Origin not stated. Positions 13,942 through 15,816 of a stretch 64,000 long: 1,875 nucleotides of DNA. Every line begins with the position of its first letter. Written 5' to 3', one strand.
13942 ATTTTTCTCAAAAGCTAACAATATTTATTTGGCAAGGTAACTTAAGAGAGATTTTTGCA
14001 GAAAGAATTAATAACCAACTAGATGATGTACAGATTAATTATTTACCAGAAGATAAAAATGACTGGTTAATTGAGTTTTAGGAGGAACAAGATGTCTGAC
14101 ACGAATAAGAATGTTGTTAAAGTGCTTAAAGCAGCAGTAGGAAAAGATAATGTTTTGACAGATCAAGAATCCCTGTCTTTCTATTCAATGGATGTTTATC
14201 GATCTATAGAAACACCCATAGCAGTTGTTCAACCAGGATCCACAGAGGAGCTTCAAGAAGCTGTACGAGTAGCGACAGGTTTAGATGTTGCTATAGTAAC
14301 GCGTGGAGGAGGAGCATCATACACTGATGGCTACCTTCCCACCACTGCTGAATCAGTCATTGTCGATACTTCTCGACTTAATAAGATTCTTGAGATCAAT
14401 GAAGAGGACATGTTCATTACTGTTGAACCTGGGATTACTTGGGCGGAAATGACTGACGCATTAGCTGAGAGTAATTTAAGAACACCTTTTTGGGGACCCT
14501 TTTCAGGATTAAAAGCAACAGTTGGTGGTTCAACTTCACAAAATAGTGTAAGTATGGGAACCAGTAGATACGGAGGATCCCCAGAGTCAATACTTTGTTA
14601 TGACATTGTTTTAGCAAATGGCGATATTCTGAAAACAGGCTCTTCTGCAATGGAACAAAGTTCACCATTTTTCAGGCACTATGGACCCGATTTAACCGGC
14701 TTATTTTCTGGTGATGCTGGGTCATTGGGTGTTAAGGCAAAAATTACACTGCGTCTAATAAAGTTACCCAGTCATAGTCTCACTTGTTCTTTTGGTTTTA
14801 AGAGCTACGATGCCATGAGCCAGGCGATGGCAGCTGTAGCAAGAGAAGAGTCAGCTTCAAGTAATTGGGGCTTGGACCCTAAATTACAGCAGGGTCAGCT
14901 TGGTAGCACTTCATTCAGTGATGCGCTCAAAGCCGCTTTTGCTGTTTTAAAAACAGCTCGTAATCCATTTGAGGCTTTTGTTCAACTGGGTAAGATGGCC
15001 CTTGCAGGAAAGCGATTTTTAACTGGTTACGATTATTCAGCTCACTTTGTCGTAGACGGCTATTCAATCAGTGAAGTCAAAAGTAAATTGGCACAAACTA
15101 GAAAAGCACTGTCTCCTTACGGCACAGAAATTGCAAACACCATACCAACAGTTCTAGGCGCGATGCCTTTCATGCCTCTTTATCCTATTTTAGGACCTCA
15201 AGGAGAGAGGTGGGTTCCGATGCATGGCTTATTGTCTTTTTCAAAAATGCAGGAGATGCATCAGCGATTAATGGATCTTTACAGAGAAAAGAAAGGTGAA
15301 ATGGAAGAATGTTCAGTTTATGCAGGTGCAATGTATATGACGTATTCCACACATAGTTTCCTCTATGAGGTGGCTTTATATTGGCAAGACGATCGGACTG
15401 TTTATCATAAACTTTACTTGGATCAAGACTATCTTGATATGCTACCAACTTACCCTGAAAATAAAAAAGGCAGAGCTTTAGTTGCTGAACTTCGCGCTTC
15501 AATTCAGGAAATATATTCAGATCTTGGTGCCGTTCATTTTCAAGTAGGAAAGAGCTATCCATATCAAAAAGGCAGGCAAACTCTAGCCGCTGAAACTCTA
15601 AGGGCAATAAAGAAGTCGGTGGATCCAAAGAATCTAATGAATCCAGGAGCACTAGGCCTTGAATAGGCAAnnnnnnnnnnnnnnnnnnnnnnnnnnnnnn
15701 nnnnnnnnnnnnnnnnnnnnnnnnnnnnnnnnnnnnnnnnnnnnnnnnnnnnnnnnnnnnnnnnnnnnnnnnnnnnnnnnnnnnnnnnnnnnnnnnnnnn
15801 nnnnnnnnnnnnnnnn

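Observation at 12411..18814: Five-gene operon linking two cytoplasmic enzymes to three exported proteins: candidate undescribed envelope redox / tetrapyrrole-or-metal handling system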

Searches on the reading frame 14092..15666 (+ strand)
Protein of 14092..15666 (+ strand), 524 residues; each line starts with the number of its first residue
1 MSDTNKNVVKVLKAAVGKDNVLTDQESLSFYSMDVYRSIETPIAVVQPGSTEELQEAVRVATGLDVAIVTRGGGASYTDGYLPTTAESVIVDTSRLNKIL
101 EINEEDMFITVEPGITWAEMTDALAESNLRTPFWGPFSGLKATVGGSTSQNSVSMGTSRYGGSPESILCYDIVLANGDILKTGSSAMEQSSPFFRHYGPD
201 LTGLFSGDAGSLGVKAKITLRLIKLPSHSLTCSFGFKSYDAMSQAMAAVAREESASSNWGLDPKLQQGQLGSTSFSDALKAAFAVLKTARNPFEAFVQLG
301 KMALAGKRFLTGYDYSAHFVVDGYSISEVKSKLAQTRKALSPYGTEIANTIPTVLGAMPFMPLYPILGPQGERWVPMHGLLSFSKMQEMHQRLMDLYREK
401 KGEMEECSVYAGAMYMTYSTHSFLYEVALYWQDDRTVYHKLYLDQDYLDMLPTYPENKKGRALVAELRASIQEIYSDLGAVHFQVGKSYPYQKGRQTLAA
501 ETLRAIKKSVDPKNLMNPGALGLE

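Call 3: search_protein_families(library=pfam, proteins=[window:14092-15666:+], max_evalue=0.01)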
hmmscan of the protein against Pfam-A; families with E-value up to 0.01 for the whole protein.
window:14092-15666:+ (524 aa): 2 families
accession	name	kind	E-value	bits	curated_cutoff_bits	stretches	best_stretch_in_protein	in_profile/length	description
PF01565.28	FAD_binding_4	-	3.6e-32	111.4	26.4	1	42-183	1-139/139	FAD binding domain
PF02913.24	FAD-oxidase_C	-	0.00013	22.2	21.2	1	497-519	224-246/248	FAD linked oxidases, C-terminal domain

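Call 4: search_protein_families(library=ncbifam, proteins=[window:14092-15666:+], max_evalue=0.01)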
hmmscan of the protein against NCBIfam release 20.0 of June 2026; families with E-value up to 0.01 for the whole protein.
window:14092-15666:+ (524 aa): 9 families
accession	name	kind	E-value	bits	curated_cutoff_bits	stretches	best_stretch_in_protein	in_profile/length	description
TIGR00387.1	glcD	equivalog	9.1e-38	130.2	567.9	1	45-250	1-198/413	glycolate oxidase subunit GlcD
NF008408.0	PRK11230.1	equivalog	8.1e-27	93.8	897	1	5-251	18-253/499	glycolate oxidase subunit GlcD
NF049975.1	2HglutDHaseYdiJ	equivalog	7.1e-18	63.8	1350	1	39-189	49-199/1018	D-2-hydroxyglutarate dehydrogenase YdiJ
NF008439.0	PRK11282.1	equivalog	1.3e-15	57.1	284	1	51-247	8-195/358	glycolate oxidase subunit GlcE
NF008387.0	PRK11183.1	equivalog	5e-12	45.2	391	1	4-128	7-134/570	D-lactate dehydrogenase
TIGR01678.1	FAD_lactone_ox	subfamily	4e-09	35.9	396.8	1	42-184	15-151/438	sugar 1,4-lactone oxidase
NF053785.1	DcplphribOxDprE1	equivalog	3.8e-08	33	500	1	41-189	14-157/449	decaprenylphosphoryl-beta-D-ribose oxidase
TIGR01677.1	pln_FAD_oxido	subfamily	1.4e-05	23.8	383.1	1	43-161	35-152/560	FAD-dependent oxidoreductase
TIGR01679.1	bact_FAD_ox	subfamily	0.00018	20.6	292.25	1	41-179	11-140/419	FAD-linked oxidoreductase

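Call 25: search_solved_structures(query=window:14092-15666:+, max_evalue=0.001)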
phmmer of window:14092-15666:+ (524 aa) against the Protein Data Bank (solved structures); distinct sequences matched with E-value up to 0.001: 58.
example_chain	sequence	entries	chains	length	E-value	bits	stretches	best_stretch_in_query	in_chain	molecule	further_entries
9qgz_A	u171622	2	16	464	1.6e-25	93.4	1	8-252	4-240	Glycolate oxidase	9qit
8s7r_A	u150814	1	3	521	1.6e-23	86.8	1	16-227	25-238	Oxidoreductase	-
8s7t_A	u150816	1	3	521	1.6e-23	86.8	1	16-227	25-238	Oxidoreductase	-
8s7s_A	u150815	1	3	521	2.1e-23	86.4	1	16-227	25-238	Oxidoreductase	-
8s7p_A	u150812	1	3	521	2.9e-23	85.9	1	16-227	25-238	Oxidoreductase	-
8s7n_A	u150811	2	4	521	3.9e-23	85.5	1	16-227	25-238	Oxidoreductase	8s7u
8s7q_A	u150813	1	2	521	4e-23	85.5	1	16-227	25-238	Oxidoreductase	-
8s7w_A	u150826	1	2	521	4e-23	85.5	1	16-227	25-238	Oxidoreductase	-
7qh2_C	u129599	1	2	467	8.5e-22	81.1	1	11-239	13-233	Lactate dehydrogenase (NAD(+),ferredoxin) subunit LctD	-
9h40_A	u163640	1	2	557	9.1e-22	81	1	10-250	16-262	p-cresol methylhydroxylase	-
8jdb_A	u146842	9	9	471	9.6e-22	80.9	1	6-243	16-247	Probable D-lactate dehydrogenase, mitochondrial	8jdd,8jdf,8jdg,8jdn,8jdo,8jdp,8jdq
8jdc_A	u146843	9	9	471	9.6e-22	80.9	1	6-243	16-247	Probable D-lactate dehydrogenase, mitochondrial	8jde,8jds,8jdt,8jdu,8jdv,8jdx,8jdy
1wve_A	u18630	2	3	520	1.3e-21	80.5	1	5-218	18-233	4-cresol dehydrogenase [hydroxylating] flavoprotein subunit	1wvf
1dii_A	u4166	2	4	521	1.3e-21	80.5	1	5-218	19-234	P-CRESOL METHYLHYDROXYLASE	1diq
3pm9_A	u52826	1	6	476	7.1e-21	78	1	12-256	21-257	Putative oxidoreductase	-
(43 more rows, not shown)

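Call 63: find_homologous_proteins(query=window:14092-15666:+, max_evalue=1e-20)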
Query window:14092-15666:+ (524 aa): 2625 proteins with E <= 1e-20 among 8000 candidates; the best 120 are listed.
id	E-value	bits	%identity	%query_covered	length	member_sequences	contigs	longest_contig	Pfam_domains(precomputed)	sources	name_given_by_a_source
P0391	0.0e+0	1167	99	100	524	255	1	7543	PF01565.29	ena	-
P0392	0.0e+0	1080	89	100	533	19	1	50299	PF01565.29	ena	-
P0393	0.0e+0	1062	89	100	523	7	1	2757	PF01565.29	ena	-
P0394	0.0e+0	1061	87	100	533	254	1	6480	PF01565.29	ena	-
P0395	5.1e-285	964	80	100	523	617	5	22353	PF01565.29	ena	-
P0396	1.5e-275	933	77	100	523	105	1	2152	PF01565.29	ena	-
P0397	1.4e-274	930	77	99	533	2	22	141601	PF01565.29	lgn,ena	-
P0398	1.6e-274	930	77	99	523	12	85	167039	PF01565.29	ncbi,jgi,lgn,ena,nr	ncbi:MAG: FAD-binding oxidoreductase [Gammaproteobacteria bacterium]|jgi:FAD/FMN-containing dehydrog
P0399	4.0e-274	928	77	99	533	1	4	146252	PF01565.29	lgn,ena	-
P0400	4.8e-274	928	77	99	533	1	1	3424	PF01565.29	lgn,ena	-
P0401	2.8e-273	925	77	99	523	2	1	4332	PF01565.29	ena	-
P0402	6.7e-272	921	76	100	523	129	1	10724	PF01565.29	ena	-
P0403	4.9e-225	766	63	99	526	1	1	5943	PF01565.29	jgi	jgi:FAD/FMN-containing dehydrogenase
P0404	3.8e-221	754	63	99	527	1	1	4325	PF01565.29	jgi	jgi:glycolate oxidase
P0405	3.9e-221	753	63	99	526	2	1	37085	PF01565.29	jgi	jgi:FAD/FMN-containing dehydrogenase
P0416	4.3e-217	740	62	99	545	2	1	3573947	PF01565.29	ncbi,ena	-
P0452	7.4e-212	723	61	98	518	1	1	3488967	PF01565.29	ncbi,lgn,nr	ncbi:MAG: FAD-binding oxidoreductase [Chromatiales bacterium]|nr:MAG: FAD-binding oxidoreductase [Ch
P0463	8.0e-211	719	61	99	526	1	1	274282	PF01565.29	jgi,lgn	jgi:FAD/FMN-containing dehydrogenase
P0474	2.1e-208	712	62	98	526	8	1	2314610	PF01565.29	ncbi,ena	-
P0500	2.1e-206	705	59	99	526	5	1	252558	PF01565.29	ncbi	-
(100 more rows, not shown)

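Call 64: find_encoding_contigs(protein=P0416, flank=7000, max_places=1)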
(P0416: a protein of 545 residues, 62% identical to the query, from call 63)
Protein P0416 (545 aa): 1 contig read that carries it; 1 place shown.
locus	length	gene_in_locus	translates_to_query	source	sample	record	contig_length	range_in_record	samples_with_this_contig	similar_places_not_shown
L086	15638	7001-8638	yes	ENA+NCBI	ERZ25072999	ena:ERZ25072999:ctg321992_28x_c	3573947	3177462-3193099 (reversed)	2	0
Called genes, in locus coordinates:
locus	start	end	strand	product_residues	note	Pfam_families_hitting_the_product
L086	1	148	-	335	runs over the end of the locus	PF08240:ADH_N, PF00107:ADH_zinc_N, PF13602:ADH_zinc_N_2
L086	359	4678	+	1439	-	PF00270:DEAD, PF04851:ResIII, PF00271:Helicase_C, PF19306:WHD_Lhr, PF08494:DEAD_assoc, PF23235:WHD_3rd_Lhr, PF23234:WHD_4th_Lhr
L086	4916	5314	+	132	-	PF07858:LEH, PF12680:SnoaL_2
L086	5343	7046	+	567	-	PF00561:Abhydrolase_1, PF03096:Ndr (faint), PF12697:Abhydrolase_6, PF12146:Hydrolase_4 (faint), PF00561:Abhydrolase_1, PF12697:Abhydrolase_6 (weak)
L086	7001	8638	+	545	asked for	PF01565:FAD_binding_4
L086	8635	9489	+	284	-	PF08894:DUF1838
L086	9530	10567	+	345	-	PF08894:DUF1838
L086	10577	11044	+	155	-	PF00111:Fer2, PF01799:Fer2_2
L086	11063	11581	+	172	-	PF00034:Cytochrom_C (faint)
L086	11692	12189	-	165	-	PF01451:LMWPc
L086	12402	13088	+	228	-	PF00072:Response_reg, PF00486:Trans_reg_C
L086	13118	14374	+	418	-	PF11808:PhoR, PF00512:HisKA, PF02518:HATPase_c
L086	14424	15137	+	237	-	PF01895:PhoU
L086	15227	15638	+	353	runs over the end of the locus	PF12849:PBP_like_2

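Call 65: find_encoding_contigs(protein=P0452, flank=7000, max_places=1)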
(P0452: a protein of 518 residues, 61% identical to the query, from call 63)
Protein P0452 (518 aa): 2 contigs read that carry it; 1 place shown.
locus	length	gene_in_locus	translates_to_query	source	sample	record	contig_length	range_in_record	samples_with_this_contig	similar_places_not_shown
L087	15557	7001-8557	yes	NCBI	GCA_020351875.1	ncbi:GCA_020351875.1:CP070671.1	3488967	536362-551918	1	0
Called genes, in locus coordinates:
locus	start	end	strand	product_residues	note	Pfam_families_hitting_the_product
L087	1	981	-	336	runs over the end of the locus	PF08240:ADH_N, PF00107:ADH_zinc_N, PF13602:ADH_zinc_N_2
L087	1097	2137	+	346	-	PF04055:Radical_SAM, PF06463:Mob_synth_C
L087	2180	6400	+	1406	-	PF00270:DEAD, PF04851:ResIII (weak), PF00271:Helicase_C, PF22590:Cas3-like_C_2 (weak), PF19306:WHD_Lhr, PF08494:DEAD_assoc, PF23235:WHD_3rd_Lhr, PF23234:WHD_4th_Lhr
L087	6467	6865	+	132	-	PF07858:LEH, PF12680:SnoaL_2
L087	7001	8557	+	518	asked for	PF01565:FAD_binding_4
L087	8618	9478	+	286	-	PF08894:DUF1838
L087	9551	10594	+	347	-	PF08894:DUF1838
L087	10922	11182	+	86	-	-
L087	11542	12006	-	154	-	-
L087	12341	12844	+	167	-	PF00111:Fer2, PF13085:Fer2_3 (weak), PF01799:Fer2_2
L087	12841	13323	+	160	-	PF00034:Cytochrom_C (faint)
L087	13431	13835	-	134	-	PF01219:DAGK_prokar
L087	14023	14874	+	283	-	PF05235:CHAD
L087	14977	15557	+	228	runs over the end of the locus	PF00072:Response_reg, PF20161:VpsR (weak), PF00486:Trans_reg_C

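Call 66: find_encoding_contigs(protein=P0463, flank=7000, max_places=1)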
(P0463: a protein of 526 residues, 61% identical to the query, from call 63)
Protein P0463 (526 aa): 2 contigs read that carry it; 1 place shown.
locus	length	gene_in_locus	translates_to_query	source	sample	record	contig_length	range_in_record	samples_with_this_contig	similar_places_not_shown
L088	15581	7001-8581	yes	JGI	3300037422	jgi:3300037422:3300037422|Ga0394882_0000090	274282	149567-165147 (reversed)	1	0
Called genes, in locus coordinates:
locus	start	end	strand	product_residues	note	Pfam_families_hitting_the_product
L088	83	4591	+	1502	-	PF00270:DEAD, PF04851:ResIII, PF00271:Helicase_C, PF22590:Cas3-like_C_2 (weak), PF19306:WHD_Lhr, PF08494:DEAD_assoc, PF23235:WHD_3rd_Lhr, PF23234:WHD_4th_Lhr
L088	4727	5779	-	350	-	PF10340:Say1_Mug180, PF20434:BD-FAE, PF07859:Abhydrolase_3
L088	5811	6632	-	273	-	PF00106:adh_short, PF01370:Epimerase, PF08659:KR, PF13561:adh_short_C2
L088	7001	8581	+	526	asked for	PF01565:FAD_binding_4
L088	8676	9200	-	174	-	PF09411:PagL (weak)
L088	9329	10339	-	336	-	PF00106:adh_short, PF13561:adh_short_C2, PF00106:adh_short (weak)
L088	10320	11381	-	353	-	PF00106:adh_short, PF13561:adh_short_C2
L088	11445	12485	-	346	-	-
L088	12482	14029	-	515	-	PF00034:Cytochrom_C, PF07581:Glug (faint)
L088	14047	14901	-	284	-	PF05368:NmrA, PF01370:Epimerase, PF13460:NAD_binding_10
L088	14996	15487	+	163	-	PF14534:DUF4440 (weak), PF12680:SnoaL_2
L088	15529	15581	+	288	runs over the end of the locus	PF08894:DUF1838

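Call 72: search_protein_families(library=ncbifam, proteins=[L086:4916-5314:+, L086:10577-11044:+], max_evalue=0.00001)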
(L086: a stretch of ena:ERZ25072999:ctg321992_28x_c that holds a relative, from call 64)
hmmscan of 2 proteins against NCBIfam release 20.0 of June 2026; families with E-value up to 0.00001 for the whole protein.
L086:4916-5314:+ (132 aa): 0 families

L086:10577-11044:+ (155 aa): 11 families
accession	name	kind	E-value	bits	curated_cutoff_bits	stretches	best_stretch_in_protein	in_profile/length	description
NF045668.1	pterin_aldehy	equivalog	5.8e-42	143.8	1100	1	4-150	5-155/905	molybdopterin-dependent aldehyde oxidoreductase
NF041020.1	glyceraldDH_gamma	equivalog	1.2e-40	138.8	290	1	2-150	13-162/164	glyceraldehyde dehydrogenase subunit gamma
TIGR03198.1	pucE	equivalog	3.7e-39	133.6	254.3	1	2-147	4-149/151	xanthine dehydrogenase subunit E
TIGR03311.1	Se_dep_XDH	equivalog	2.1e-38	132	830.45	1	3-151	2-148/848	selenium-dependent xanthine dehydrogenase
NF043084.2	XdhC_XDHase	equivalog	2.3e-38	131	217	1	2-147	3-150/151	xanthine dehydrogenase subunit XdhC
TIGR03193.1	4hydroxCoAred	equivalog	6e-38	130.1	257.8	1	3-147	3-148/148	4-hydroxybenzoyl-CoA reductase subunit gamma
TIGR02963.1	xanthine_xdhA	equivalog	2.9e-34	118.5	467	1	2-148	1-159/468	xanthine dehydrogenase small subunit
NF008514.0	PRK11433.1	equivalog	1.3e-33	116.4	322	1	2-148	53-215/218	aldehyde dehydrogenase iron-sulfur subunit PaoA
NF007387.0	PRK09908.1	equivalog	3.2e-30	104.7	212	1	2-145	9-154/159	xanthine dehydrogenase iron sulfur-binding subunit XdhC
TIGR02969.1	mam_aldehyde_ox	subfamily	3.9e-27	94.2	1912.3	1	5-144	6-158/1330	aldehyde oxidase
TIGR03313.1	Se_sel_red_Mo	hypoth_equivalog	3.1e-08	31.8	1101.9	1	39-148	36-146/951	molybdopterin-dependent oxidoreductase Mo/Fe-S-binding subunit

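Call 83: find_encoding_contigs(protein=P0474, flank=7000, max_places=1)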
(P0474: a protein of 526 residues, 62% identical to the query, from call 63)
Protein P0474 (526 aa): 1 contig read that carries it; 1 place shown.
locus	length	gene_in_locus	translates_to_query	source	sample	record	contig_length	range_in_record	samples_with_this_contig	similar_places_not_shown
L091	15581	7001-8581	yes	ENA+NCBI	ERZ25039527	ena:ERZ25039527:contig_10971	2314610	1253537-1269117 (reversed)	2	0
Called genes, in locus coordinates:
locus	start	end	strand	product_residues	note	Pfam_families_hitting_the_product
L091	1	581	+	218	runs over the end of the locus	-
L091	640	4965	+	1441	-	PF00270:DEAD, PF04851:ResIII (weak), PF00271:Helicase_C, PF22590:Cas3-like_C_2 (weak), PF19306:WHD_Lhr, PF08494:DEAD_assoc, PF23235:WHD_3rd_Lhr, PF23234:WHD_4th_Lhr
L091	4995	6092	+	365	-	PF21088:MS_channel_1st, PF00924:MS_channel_2nd, PF21082:MS_channel_3rd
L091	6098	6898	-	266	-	PF00106:adh_short, PF01370:Epimerase (weak), PF08659:KR, PF13561:adh_short_C2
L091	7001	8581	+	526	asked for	PF01565:FAD_binding_4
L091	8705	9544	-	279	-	-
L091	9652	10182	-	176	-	PF09411:PagL (weak)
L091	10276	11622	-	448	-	PF02012:BNR (faint), PF24316:Tli3 (faint), PF13088:BNR_2 (faint)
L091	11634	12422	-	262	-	PF00106:adh_short, PF01370:Epimerase (weak), PF13561:adh_short_C2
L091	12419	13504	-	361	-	PF00106:adh_short, PF13561:adh_short_C2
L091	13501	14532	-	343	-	PF00106:adh_short, PF13561:adh_short_C2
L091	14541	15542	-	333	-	-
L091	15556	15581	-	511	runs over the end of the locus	PF00034:Cytochrom_C, PF07581:Glug (faint)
